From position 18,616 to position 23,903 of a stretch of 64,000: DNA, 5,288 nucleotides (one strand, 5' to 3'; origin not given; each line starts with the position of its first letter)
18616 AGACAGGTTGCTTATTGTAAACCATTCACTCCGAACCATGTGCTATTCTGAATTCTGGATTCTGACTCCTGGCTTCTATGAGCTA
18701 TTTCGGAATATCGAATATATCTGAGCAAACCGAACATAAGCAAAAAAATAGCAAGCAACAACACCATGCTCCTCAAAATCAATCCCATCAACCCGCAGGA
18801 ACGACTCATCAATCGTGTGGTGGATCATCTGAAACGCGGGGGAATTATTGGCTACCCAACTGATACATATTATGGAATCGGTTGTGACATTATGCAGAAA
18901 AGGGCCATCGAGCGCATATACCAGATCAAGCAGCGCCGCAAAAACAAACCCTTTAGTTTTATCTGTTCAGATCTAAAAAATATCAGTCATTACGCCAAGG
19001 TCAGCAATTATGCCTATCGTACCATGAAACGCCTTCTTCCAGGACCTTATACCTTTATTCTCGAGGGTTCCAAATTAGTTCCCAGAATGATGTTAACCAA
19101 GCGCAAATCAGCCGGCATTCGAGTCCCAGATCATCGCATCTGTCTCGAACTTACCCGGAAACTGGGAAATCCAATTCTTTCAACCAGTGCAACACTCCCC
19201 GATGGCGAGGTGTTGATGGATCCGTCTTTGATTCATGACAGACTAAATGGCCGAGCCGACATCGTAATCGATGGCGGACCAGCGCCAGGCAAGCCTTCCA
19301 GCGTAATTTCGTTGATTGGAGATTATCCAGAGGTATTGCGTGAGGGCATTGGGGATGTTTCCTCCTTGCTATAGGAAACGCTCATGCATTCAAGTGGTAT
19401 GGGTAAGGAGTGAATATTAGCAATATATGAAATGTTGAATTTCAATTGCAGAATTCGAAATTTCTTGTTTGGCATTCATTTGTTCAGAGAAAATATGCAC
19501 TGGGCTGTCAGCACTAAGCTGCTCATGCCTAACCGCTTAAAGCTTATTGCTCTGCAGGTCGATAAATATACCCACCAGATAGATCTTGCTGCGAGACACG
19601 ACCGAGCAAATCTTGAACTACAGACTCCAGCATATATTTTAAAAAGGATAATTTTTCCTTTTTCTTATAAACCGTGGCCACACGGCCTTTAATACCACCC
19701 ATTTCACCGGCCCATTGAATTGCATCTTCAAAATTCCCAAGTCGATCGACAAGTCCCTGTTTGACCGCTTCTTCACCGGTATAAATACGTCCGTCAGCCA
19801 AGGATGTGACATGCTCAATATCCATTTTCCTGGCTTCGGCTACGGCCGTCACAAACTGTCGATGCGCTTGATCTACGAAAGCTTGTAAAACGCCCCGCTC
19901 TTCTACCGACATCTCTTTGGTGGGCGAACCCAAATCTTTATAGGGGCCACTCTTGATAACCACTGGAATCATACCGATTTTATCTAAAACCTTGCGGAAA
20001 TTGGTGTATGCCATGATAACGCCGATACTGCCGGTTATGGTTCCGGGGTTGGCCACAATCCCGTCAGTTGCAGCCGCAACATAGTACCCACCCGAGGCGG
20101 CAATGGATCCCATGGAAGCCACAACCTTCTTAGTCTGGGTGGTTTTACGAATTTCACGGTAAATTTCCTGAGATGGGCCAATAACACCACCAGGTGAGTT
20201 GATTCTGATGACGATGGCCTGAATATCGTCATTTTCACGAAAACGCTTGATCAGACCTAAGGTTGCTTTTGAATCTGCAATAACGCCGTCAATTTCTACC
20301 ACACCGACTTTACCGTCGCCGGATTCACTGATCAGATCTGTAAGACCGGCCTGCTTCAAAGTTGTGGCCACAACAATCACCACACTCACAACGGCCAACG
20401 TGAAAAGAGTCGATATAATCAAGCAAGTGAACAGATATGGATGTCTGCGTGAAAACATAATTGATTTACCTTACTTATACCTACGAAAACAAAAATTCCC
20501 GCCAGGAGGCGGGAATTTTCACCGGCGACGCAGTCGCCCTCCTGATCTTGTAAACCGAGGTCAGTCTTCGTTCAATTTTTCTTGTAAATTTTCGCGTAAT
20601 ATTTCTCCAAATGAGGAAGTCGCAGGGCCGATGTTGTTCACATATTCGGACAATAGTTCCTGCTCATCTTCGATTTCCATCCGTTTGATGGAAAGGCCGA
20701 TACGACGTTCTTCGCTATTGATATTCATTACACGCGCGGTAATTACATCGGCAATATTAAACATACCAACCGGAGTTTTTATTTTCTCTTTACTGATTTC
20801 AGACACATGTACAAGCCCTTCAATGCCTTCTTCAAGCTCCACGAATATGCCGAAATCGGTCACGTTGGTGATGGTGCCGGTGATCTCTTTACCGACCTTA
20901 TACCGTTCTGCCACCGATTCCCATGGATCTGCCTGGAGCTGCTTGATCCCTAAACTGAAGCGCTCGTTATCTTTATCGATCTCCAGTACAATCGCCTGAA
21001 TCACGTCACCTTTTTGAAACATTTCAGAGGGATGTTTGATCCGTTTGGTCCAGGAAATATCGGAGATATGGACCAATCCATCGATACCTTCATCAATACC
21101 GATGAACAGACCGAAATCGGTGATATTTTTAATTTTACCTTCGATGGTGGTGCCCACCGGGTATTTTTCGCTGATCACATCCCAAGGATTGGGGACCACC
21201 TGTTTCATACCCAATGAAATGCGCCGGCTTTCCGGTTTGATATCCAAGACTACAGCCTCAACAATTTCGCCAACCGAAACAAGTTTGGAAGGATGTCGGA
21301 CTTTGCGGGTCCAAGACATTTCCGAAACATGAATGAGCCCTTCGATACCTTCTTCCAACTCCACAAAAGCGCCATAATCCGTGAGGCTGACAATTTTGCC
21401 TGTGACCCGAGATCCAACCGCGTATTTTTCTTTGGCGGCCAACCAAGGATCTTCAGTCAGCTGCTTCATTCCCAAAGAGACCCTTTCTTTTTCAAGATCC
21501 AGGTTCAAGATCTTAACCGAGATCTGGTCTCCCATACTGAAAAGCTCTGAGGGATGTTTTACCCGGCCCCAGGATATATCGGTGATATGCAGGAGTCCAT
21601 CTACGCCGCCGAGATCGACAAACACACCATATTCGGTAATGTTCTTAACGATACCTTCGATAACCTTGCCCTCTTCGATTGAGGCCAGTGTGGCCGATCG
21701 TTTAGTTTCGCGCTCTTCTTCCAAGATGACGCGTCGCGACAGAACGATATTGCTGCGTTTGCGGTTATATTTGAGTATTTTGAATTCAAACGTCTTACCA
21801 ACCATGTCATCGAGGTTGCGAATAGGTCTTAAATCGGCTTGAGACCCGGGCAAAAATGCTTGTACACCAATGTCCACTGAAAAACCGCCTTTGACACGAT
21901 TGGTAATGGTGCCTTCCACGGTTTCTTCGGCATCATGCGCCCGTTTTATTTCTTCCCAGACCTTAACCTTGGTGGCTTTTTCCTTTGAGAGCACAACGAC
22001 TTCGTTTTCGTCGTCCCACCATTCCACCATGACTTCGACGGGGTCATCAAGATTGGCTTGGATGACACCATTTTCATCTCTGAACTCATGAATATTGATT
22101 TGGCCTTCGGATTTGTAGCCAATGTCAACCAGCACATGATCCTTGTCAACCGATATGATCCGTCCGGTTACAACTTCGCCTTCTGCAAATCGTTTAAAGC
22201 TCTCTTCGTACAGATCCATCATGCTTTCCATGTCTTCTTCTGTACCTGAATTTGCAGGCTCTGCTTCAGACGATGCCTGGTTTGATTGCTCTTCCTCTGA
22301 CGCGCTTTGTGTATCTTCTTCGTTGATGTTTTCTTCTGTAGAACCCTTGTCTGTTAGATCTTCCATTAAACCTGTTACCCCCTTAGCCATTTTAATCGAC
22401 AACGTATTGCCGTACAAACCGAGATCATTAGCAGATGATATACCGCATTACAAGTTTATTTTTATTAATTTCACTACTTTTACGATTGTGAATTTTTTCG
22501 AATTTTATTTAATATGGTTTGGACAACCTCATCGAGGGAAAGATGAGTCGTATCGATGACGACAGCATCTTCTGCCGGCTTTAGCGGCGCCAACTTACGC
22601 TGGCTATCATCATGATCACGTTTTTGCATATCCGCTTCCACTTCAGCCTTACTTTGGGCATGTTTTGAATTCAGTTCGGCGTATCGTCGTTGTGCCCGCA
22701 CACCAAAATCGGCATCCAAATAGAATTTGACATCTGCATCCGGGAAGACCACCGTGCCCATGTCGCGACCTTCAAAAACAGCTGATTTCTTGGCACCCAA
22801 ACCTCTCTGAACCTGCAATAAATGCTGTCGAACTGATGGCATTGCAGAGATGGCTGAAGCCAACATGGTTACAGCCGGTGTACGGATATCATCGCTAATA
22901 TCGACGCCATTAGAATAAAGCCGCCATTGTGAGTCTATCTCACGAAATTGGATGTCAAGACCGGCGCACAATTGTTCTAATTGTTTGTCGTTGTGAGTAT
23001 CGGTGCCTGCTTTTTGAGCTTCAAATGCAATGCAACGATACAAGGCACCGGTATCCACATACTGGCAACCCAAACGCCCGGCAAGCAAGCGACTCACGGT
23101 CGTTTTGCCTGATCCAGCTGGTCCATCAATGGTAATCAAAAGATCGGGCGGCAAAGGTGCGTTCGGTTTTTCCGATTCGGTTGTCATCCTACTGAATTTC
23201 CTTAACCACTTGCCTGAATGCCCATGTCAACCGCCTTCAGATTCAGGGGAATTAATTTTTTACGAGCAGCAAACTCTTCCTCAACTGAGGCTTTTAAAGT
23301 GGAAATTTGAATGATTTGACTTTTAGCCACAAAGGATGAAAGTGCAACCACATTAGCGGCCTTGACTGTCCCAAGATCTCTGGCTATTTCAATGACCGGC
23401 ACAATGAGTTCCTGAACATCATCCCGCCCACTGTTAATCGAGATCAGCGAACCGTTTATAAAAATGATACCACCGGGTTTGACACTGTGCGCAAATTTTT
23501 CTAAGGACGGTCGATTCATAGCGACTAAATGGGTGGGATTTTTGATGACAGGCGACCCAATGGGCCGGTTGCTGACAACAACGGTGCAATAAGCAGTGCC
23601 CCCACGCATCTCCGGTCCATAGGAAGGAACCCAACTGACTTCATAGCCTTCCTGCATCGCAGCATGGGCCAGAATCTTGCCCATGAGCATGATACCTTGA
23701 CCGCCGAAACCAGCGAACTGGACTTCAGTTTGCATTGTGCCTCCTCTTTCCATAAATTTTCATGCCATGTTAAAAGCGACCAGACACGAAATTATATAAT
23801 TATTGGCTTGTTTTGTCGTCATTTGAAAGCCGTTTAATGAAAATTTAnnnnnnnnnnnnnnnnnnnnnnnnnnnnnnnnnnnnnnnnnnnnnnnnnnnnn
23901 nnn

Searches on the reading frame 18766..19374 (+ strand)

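Call 9: search_protein_families(library=ncbifam, proteins=[window:18766-19374:+], max_evalue=0.00001)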
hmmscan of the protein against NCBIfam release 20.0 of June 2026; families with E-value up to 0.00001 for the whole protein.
window:18766-19374:+ (202 aa): 3 families
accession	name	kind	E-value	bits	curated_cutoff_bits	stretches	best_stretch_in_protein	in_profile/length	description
TIGR00057.1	TIGR00057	equivalog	1.2e-63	214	123.2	1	6-196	2-193/202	L-threonylcarbamoyladenylate synthase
NF007919.1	PRK10634.1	equivalog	9.4e-26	90.4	175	1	19-179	2-165/176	L-threonylcarbamoyladenylate synthase type 1 TsaC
TIGR00143.1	hypF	equivalog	3e-06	25.7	466.1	1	11-166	190-344/741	carbamoyltransferase HypF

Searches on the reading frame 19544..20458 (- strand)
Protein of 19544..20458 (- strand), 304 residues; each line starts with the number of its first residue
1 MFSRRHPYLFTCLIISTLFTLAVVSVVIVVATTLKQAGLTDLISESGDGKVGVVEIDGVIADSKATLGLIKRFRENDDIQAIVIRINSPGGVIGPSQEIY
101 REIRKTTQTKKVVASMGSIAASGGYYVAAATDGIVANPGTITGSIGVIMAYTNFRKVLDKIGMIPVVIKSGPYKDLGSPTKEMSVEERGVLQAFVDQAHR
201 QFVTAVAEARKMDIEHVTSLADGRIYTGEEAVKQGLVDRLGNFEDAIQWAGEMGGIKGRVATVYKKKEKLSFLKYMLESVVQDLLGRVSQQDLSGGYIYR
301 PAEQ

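Call 9: search_protein_families(library=ncbifam, proteins=[window:19544-20458:-], max_evalue=0.00001)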
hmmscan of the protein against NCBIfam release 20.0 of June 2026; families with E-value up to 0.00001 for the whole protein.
window:19544-20458:- (304 aa): 6 families
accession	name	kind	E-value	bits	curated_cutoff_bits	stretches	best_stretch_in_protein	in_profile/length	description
TIGR00706.1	SppA_dom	equivalog_domain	1e-70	237.6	155.45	1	51-253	2-206/208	signal peptide peptidase SppA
TIGR00705.1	SppA_67K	equivalog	3.2e-54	184.3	311.45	1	48-283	310-553/590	signal peptide peptidase SppA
NF008195.0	PRK10949.1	equivalog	2.5e-46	158.1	746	1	48-280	325-564/618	signal peptide peptidase SppA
NF008745.0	PRK11778.1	equivalog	2e-22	79.8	259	1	80-256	131-306/345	protease SohB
NF045542.1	Clp_rel_HeadMat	equivalog_domain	8e-08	32.4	120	1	69-138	23-91/165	head maturation protease, ClpP-related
NF045540.1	scaf_prot_MCP1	exception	8e-06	24.8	475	0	69-136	20-85/652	ClpP-like prohead protease/major capsid protein fusion protein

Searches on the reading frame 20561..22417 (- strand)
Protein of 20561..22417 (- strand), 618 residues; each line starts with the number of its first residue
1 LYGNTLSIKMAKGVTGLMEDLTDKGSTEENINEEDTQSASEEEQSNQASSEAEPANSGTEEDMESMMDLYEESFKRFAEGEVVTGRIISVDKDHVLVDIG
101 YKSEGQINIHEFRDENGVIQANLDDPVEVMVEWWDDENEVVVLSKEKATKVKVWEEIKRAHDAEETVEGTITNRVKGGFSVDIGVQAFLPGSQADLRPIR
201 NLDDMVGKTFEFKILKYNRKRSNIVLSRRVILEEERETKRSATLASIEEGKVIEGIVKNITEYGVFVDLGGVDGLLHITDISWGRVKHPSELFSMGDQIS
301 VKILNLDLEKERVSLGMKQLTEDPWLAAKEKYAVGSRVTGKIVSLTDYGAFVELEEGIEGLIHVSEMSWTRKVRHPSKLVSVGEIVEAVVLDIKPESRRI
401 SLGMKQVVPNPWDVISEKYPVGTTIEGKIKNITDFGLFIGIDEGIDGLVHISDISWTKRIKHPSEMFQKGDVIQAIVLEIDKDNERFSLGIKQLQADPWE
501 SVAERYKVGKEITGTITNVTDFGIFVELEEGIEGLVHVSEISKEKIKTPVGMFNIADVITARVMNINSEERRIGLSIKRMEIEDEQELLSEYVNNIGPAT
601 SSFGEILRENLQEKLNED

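Call 26: search_protein_families(library=ncbifam, proteins=[window:20561-22417:-], max_evalue=1e-12)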
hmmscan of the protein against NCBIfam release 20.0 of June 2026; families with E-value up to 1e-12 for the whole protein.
window:20561-22417:- (618 aa): 33 families (the best 25 are shown)
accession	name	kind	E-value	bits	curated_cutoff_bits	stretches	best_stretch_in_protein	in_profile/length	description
NF004952.0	PRK06299.1-2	equivalog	6.6e-257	853.5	524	2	39-494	9-463/580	30S ribosomal protein S1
NF004953.0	PRK06299.1-3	equivalog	1.5e-221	736.7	720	2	49-500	15-464/580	30S ribosomal protein S1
TIGR00717.1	rpsA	equivalog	1.4e-206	687.1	577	2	73-494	12-432/516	30S ribosomal protein S1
NF004955.0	PRK06299.1-5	equivalog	1.5e-202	673.8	878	2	58-495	7-444/566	30S ribosomal protein S1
NF004954.0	PRK06299.1-4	equivalog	8.7e-200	664.6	727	2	63-458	2-400/560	30S ribosomal protein S1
NF004951.0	PRK06299.1-1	equivalog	1.4e-186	621.2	918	2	63-457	2-399/556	30S ribosomal protein S1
NF000907.0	PRK00087.1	equivalog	4.4e-177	590.3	624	3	26-371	262-600/671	bifunctional 4-hydroxy-3-methylbut-2-enyl diphosphate reductase/30S ribosomal protein S1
NF005208.0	PRK06676.1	equivalog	5.9e-175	581.9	368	3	64-370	4-314/391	30S ribosomal protein S1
NF010379.0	PRK13806.1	equivalog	3.3e-157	524.1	648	2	51-445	11-403/491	30S ribosomal protein S1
NF005911.0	PRK07899.1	equivalog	4.3e-155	517.1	691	3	63-407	19-365/486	30S ribosomal protein S1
NF004956.0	PRK06299.1-6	equivalog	7.9e-127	424.1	711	1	59-611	13-553/554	30S ribosomal protein S1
NF005639.0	PRK07400.1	equivalog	3.9e-74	249.4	460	2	58-326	13-273/318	30S ribosomal protein S1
NF005973.0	PRK08059.1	equivalog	5.6e-72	239.6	148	4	503-616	2-114/123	S1 domain-containing post-transcriptional regulator GSP13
NF040579.1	S1_dom_CvfD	subfamily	3.1e-71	236.8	117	4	506-588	1-83/113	CvfD/Ygs/GSP13 family RNA-binding post-transcriptional regulator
NF008805.1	PRK11824.1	equivalog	4.3e-54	184.1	471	2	501-578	605-681/683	polyribonucleotide nucleotidyltransferase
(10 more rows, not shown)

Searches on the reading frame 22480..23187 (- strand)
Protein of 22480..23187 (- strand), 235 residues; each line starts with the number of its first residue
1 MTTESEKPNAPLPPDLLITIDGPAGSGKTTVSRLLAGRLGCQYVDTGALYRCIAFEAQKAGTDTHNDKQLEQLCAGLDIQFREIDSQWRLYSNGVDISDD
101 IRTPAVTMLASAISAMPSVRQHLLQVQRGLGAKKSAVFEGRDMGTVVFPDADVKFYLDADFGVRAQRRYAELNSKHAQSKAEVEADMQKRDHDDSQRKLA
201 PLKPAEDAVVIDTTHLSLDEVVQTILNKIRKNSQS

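Call 26: search_protein_families(library=ncbifam, proteins=[window:22480-23187:-], max_evalue=1e-12)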
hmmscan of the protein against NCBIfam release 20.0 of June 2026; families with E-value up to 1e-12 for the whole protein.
window:22480-23187:- (235 aa): 5 families
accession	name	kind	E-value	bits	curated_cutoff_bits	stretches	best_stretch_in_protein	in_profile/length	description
TIGR00017.1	cmk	equivalog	2.6e-70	236.5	135.55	1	16-228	3-216/217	(d)CMP kinase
NF010004.0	PRK13477.1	equivalog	1.7e-67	228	524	1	17-233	287-507/514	bifunctional pantoate--beta-alanine ligase/(d)CMP kinase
NF008816.0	PRK11860.1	equivalog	3.5e-58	197.2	943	1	17-233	445-658/662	bifunctional 3-phosphoshikimate 1-carboxyvinyltransferase/cytidylate kinase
NF007071.0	PRK09518.1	equivalog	1.6e-49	169.1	953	1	17-228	6-224/706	bifunctional cytidylate kinase/GTPase Der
TIGR02173.1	cyt_kin_arch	equivalog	5.1e-14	52.6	102.1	0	132-228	71-167/169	(d)CMP kinase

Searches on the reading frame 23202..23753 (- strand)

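Call 26: search_protein_families(library=ncbifam, proteins=[window:23202-23753:-], max_evalue=1e-12)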
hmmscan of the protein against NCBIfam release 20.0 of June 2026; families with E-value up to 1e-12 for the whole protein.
window:23202-23753:- (183 aa): 12 families
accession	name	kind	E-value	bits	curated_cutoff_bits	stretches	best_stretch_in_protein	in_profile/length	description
NF006323.0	PRK08537.1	equivalog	2.6e-31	108.4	235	1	7-180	1-176/181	2-oxoacid:ferredoxin oxidoreductase subunit gamma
TIGR03710.1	OAFO_sf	subfamily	6.7e-24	84.4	482.75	1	10-180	3-171/561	2-oxoacid:acceptor oxidoreductase subunit alpha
NF006275.0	PRK08441.1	equivalog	3.2e-20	72.5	216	1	7-181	1-177/185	2-oxoglutarate-acceptor oxidoreductase subunit OorC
TIGR02175.1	PorC_KorC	subfamily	3.4e-20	72.5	81.1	1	9-180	2-173/177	2-oxoacid:acceptor oxidoreductase, gamma subunit, pyruvate/2-ketoisovalerate family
NF006211.0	PRK08338.1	equivalog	3e-19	69.2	239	1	11-179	3-165/170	2-oxoacid:ferredoxin oxidoreductase subunit gamma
NF005325.0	PRK06853.1-5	equivalog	3.1e-17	62.9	230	0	8-104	3-100/192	indolepyruvate oxidoreductase subunit beta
NF005324.0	PRK06853.1-4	equivalog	1.6e-16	60.8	222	1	7-182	1-189/196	indolepyruvate oxidoreductase subunit beta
NF005322.0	PRK06853.1-2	equivalog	1.7e-16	60.6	237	0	8-104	5-102/197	indolepyruvate oxidoreductase subunit beta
NF004916.0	PRK06274.1-2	equivalog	6.4e-16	59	227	1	12-181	6-175/178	indolepyruvate oxidoreductase subunit beta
NF006321.0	PRK08534.1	equivalog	1.9e-15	57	225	1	9-176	2-171/181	pyruvate ferredoxin oxidoreductase subunit gamma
NF040683.1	PorC_Meth_Thtga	equivalog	2.9e-13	49.9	270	1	9-178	2-169/177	pyruvate synthase subunit PorC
NF005323.0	PRK06853.1-3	equivalog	5.3e-13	49.3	238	0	6-104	4-102/197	indolepyruvate oxidoreductase subunit beta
